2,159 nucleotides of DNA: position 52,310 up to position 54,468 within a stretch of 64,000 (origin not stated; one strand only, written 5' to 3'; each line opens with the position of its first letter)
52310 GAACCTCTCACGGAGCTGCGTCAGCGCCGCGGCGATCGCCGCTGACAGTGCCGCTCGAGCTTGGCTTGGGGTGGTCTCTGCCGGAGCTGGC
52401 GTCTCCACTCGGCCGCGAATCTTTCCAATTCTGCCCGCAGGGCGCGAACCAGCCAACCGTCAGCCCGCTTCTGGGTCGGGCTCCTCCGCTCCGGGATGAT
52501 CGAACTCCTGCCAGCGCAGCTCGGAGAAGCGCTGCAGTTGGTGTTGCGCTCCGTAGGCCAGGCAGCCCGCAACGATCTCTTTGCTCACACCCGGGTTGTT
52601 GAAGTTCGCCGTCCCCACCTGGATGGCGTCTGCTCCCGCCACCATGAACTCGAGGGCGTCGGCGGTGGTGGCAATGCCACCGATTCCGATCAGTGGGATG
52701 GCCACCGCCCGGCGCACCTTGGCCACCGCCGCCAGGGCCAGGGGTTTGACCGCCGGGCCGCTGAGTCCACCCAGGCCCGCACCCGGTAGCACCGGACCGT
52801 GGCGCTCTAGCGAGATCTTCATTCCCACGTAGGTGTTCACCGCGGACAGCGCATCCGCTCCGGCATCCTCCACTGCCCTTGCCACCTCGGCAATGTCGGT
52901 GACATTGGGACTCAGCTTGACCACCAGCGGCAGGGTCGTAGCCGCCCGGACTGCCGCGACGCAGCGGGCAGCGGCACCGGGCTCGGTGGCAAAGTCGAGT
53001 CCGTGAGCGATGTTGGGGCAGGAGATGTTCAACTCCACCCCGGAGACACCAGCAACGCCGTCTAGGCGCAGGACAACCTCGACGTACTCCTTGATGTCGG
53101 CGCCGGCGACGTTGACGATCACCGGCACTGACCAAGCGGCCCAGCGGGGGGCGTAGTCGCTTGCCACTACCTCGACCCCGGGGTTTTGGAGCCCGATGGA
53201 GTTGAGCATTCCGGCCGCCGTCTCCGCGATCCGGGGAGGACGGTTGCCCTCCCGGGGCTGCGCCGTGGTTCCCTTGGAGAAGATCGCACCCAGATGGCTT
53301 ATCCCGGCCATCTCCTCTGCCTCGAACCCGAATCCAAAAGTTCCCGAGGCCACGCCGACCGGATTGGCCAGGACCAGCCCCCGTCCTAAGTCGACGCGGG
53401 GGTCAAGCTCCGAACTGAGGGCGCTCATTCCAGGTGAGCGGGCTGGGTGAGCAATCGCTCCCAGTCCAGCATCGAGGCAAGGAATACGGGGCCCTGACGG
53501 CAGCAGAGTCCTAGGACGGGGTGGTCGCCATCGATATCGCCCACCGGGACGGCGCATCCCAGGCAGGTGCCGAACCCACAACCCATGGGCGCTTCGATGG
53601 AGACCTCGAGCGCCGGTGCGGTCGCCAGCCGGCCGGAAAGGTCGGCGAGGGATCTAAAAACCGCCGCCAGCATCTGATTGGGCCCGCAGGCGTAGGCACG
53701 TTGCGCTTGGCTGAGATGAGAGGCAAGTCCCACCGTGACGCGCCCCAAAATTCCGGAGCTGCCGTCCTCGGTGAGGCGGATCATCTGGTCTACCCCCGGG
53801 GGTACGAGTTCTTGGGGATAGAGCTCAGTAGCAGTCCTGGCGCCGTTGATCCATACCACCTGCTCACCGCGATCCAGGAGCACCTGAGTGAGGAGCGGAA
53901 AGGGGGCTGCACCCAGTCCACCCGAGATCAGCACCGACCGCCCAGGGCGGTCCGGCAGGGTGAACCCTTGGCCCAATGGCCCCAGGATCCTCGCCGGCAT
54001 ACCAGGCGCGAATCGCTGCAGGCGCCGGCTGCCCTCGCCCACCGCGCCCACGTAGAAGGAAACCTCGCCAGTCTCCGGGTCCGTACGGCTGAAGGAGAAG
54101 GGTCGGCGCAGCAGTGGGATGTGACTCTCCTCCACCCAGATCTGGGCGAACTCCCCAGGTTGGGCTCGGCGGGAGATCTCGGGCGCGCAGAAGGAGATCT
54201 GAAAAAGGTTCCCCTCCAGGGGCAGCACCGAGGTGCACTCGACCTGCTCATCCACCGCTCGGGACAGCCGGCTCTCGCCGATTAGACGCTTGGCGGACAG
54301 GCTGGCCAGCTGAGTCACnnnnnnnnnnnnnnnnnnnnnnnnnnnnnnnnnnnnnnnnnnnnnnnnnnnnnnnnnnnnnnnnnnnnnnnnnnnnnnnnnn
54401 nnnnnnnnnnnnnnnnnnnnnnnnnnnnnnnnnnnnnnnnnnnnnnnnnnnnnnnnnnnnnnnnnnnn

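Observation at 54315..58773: carA and carB form a single uninterrupted 1560-codon reading frame (apparent CarA-CarB fusion)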

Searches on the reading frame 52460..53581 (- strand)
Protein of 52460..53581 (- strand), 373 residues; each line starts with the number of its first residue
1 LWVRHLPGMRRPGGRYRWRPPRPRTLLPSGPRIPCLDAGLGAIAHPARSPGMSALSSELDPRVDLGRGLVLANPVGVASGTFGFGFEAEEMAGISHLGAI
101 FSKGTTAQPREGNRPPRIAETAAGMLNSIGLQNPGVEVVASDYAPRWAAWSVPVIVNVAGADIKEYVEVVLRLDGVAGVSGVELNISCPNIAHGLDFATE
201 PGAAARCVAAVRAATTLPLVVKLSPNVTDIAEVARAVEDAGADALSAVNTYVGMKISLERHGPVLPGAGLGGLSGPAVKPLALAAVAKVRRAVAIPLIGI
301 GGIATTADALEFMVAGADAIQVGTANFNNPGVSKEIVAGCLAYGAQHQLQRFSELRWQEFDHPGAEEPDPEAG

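Call 20: search_protein_families(library=pfam, proteins=[window:52460-53581:-])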
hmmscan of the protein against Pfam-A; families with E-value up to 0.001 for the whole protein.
window:52460-53581:- (373 aa): 3 families
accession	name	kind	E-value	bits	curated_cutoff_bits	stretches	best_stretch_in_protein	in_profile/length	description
PF01180.27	DHO_dh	-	6.3e-72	242.7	27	1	68-338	8-285/291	Dihydroorotate dehydrogenase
PF01207.24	Dus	-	8.2e-13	48.6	20.4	2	280-337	170-227/311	Dihydrouridine synthase (Dus)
PF00977.27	His_biosynth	-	7.9e-05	22.6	23.6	1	280-338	59-117/228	Histidine biosynthesis protein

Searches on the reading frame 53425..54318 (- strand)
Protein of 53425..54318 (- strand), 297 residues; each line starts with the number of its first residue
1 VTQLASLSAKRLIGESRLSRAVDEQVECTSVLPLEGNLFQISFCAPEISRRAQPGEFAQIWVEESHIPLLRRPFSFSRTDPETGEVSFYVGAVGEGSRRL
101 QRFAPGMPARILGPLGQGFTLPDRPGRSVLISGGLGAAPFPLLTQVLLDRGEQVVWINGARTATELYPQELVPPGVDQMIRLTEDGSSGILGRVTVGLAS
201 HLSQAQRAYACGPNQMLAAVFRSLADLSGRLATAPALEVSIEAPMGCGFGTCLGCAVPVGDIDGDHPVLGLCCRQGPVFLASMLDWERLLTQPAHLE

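Call 20: search_protein_families(library=pfam, proteins=[window:53425-54318:-])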
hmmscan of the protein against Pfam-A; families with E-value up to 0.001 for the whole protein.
window:53425-54318:- (297 aa): 2 families
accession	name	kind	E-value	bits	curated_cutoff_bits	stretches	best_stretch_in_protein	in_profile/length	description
PF10418.14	DHODB_Fe-S_bind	-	8.4e-08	32.3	23.9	1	242-284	1-40/41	Iron-sulfur cluster binding domain of dihydroorotate dehydrogenase B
PF00175.26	NAD_binding_1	-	0.00021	22.3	22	0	130-220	1-107/109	Oxidoreductase NAD-binding domain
